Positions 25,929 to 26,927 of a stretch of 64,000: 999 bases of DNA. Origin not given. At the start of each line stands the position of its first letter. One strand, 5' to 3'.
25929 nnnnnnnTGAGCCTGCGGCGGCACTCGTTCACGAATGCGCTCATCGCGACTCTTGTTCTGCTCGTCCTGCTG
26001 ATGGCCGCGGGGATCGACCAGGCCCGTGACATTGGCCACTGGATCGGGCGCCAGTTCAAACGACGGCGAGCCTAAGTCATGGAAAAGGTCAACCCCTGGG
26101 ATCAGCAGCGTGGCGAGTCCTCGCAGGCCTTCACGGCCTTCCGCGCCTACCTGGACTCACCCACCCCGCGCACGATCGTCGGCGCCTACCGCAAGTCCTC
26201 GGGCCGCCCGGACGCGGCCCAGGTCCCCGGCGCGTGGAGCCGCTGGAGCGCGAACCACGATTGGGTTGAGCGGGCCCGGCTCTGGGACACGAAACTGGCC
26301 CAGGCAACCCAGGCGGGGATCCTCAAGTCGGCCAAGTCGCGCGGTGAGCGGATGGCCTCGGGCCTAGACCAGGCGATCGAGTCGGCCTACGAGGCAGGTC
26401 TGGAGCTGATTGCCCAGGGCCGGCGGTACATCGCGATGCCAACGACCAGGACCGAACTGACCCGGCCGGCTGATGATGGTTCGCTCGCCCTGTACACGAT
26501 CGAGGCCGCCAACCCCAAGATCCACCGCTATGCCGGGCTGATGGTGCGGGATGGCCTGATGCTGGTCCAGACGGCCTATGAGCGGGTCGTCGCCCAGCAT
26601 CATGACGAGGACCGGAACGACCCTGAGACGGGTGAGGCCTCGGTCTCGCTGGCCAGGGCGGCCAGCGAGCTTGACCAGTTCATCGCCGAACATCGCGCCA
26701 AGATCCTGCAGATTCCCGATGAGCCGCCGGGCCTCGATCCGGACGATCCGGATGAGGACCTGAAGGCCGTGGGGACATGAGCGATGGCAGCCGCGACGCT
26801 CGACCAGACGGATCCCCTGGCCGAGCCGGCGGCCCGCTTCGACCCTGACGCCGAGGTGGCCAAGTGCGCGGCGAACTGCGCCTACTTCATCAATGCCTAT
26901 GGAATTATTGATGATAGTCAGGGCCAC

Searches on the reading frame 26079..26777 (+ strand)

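Call 3: search_protein_families(library=pfam, proteins=[window:26079-26777:+], max_evalue=0.01)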
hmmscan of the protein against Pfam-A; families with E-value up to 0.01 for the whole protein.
window:26079-26777:+ (233 aa): 0 families

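Call 4: search_protein_families(library=phrogs, proteins=[window:26079-26777:+], max_evalue=0.01)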
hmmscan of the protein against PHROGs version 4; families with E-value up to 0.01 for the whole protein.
window:26079-26777:+ (233 aa): 1 family
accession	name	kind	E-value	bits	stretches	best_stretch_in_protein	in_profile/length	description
phrog_6299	-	head and packaging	2.4e-08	35.2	1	2-86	5-84/193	terminase small subunit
